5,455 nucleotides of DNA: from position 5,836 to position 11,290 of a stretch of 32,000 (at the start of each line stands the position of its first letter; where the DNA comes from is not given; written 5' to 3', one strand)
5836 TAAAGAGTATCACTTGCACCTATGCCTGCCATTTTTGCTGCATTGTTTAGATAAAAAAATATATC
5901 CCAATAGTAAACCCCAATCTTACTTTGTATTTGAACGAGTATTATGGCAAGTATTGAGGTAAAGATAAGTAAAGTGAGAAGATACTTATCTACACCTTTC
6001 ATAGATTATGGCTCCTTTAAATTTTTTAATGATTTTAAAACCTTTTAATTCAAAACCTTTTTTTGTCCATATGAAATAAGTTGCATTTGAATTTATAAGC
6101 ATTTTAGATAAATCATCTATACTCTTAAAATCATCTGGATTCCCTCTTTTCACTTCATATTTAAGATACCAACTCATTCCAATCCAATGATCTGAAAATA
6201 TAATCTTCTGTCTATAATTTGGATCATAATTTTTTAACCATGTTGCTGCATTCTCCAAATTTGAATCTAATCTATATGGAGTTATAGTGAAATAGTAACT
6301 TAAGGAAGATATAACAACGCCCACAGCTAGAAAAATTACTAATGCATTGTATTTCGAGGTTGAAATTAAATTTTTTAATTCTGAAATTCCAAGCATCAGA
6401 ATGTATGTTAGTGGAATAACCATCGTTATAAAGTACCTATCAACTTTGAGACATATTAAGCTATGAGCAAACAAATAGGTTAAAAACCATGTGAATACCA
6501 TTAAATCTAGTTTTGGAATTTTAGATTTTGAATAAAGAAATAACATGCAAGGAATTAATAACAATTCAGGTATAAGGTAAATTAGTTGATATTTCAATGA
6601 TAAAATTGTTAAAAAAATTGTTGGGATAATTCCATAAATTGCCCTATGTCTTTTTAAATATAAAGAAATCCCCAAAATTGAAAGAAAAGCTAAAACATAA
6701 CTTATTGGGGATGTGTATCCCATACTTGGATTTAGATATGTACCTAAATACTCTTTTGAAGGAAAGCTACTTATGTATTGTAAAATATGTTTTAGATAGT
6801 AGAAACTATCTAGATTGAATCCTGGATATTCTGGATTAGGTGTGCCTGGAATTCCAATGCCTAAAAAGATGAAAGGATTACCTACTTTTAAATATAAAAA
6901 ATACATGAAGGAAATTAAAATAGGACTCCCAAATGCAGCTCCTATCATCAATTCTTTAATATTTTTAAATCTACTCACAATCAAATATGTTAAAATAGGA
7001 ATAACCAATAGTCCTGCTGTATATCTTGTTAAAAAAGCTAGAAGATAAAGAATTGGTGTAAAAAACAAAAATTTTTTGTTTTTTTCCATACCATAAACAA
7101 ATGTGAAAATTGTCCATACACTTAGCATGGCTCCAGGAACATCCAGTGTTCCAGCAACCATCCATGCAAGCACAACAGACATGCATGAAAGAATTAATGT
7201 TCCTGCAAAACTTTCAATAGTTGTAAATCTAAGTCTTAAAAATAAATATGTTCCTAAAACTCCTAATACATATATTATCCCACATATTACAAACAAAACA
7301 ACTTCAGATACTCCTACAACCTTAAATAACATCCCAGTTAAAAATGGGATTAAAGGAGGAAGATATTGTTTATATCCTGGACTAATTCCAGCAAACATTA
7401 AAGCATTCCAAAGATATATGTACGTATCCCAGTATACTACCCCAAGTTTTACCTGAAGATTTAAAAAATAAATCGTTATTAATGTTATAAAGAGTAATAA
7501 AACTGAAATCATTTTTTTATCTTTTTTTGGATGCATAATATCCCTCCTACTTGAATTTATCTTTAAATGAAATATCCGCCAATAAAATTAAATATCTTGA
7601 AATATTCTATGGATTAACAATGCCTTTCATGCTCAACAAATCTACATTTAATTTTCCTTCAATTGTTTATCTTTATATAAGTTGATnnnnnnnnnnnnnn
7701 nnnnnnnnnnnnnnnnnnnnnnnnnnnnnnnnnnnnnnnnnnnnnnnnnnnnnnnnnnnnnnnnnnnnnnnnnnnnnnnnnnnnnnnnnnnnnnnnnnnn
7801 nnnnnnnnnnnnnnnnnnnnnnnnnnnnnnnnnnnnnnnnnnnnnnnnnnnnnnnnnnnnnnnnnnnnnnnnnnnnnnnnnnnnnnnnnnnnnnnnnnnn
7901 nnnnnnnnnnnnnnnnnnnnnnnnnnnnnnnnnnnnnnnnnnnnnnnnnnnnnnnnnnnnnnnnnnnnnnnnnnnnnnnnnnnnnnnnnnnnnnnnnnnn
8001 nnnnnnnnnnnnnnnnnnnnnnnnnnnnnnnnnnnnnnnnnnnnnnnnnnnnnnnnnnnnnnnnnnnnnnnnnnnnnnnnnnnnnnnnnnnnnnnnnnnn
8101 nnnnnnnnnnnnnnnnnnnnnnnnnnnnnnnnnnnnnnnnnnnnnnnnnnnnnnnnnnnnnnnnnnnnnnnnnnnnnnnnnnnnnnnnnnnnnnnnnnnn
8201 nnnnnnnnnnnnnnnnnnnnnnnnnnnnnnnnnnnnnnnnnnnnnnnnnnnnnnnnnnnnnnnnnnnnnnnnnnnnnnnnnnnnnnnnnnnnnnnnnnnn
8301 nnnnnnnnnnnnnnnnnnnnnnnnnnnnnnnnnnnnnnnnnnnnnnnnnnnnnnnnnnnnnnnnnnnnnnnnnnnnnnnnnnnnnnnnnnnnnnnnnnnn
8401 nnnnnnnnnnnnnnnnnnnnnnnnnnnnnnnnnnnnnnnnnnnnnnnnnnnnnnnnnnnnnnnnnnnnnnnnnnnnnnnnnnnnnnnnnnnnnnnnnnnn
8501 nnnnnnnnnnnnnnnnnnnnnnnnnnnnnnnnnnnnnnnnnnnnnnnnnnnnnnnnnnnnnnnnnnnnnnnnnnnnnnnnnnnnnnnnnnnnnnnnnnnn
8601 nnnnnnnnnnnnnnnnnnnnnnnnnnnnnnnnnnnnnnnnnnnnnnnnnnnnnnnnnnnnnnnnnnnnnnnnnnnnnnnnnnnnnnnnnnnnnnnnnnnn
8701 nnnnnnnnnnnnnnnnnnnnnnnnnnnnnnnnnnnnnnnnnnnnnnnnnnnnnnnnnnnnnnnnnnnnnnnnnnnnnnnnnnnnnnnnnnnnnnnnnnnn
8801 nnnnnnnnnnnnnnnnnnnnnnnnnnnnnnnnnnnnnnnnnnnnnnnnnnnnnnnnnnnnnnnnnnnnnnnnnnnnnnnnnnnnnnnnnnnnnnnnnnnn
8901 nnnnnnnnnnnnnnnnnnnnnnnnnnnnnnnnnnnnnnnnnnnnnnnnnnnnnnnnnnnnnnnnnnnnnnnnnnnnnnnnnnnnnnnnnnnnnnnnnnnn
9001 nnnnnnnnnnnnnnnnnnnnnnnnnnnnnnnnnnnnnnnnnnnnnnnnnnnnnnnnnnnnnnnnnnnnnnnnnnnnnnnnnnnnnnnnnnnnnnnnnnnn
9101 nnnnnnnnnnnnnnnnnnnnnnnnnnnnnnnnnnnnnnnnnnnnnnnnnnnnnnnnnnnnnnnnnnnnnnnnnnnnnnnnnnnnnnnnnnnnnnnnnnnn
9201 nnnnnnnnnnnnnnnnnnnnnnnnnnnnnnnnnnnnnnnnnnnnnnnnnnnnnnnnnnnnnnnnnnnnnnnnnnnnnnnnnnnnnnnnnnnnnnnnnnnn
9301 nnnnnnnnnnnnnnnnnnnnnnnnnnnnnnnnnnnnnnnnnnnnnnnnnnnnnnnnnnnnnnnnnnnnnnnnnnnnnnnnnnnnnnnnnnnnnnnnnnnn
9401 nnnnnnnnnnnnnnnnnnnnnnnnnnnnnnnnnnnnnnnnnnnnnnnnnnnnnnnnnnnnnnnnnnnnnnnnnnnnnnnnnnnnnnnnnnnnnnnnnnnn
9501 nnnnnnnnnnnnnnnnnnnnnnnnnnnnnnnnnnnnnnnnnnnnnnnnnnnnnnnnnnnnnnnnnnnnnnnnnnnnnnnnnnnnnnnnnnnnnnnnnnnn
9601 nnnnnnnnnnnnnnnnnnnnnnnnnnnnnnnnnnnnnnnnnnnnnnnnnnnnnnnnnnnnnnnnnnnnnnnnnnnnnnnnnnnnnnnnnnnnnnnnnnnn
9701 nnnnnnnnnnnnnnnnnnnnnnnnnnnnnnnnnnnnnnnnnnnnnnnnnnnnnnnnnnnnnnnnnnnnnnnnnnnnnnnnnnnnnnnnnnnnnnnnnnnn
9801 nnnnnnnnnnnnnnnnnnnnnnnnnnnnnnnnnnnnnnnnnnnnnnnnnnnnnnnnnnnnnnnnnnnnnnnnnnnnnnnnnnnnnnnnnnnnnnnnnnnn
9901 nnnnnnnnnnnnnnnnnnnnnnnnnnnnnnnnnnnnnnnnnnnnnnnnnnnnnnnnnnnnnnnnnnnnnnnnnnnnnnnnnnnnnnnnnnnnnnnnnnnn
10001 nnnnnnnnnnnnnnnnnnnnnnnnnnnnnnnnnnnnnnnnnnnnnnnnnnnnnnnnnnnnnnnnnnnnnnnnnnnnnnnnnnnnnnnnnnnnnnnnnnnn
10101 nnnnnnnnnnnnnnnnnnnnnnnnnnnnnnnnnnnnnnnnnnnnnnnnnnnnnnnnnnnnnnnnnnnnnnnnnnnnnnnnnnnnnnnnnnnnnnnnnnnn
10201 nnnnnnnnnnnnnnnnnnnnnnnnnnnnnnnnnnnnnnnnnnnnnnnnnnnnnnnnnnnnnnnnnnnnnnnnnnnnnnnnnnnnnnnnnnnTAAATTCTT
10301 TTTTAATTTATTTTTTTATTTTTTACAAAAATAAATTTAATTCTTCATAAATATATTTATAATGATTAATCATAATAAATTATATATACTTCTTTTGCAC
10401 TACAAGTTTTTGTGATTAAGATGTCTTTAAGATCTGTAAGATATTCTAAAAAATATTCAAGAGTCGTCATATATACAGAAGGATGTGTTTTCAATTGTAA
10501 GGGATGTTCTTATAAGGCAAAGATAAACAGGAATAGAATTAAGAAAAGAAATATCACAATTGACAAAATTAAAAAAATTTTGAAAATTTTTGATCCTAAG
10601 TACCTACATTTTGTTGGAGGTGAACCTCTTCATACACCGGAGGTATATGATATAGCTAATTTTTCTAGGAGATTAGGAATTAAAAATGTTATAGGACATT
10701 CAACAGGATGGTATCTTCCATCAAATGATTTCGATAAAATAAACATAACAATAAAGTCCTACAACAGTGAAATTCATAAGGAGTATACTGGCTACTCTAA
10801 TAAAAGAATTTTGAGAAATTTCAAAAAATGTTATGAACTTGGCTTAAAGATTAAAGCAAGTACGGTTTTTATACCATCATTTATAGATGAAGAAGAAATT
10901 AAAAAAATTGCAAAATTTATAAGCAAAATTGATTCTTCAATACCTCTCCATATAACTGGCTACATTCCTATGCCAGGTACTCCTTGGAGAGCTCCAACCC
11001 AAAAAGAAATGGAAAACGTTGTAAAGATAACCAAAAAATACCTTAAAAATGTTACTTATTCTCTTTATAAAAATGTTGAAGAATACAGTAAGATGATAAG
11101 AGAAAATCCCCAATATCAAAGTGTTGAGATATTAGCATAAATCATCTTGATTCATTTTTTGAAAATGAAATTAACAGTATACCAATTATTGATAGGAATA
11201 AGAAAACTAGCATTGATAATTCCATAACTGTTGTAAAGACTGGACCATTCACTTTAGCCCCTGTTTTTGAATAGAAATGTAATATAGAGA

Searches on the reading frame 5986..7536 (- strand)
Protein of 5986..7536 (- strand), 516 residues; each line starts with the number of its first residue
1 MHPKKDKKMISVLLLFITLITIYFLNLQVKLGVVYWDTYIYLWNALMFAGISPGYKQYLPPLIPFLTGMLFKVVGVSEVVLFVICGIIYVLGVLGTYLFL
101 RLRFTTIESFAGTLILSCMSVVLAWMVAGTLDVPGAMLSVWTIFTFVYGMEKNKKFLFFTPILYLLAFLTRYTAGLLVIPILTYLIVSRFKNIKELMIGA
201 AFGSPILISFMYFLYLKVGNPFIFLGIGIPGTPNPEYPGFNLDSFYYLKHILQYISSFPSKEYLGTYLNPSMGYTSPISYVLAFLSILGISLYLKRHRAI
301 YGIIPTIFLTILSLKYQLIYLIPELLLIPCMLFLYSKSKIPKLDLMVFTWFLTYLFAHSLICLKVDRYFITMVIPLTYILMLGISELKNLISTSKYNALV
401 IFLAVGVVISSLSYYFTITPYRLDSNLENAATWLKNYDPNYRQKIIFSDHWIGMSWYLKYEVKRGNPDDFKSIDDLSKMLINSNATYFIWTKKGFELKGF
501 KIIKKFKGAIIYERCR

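Call 24: search_protein_families(library=pfam, proteins=[window:5986-7536:-], max_evalue=0.001)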
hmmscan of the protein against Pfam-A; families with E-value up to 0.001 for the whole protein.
window:5986-7536:- (516 aa): 1 family
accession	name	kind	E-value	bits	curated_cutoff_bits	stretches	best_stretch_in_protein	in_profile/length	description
PF13231.12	PMT_2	-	3.2e-17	63.6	26.1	1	60-203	3-150/160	Dolichyl-phosphate-mannose-protein mannosyltransferase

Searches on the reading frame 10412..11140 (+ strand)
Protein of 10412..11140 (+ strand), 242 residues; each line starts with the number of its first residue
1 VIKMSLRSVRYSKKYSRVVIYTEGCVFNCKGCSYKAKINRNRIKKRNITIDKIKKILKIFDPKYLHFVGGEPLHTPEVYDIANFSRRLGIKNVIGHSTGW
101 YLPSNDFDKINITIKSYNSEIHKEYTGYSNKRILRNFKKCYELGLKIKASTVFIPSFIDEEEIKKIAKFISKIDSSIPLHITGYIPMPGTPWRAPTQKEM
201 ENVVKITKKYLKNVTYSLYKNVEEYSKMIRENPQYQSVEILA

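Call 24: search_protein_families(library=pfam, proteins=[window:10412-11140:+], max_evalue=0.001)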
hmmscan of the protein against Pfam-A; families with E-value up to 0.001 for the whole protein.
window:10412-11140:+ (242 aa): 2 families
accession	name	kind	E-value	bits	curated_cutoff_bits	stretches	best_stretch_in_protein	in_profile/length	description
PF04055.27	Radical_SAM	-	1.3e-18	68.2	29.5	1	19-170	1-166/166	Radical SAM superfamily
PF13353.11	Fer4_12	-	5e-08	33.8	22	1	17-99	7-91/137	4Fe-4S single cluster domain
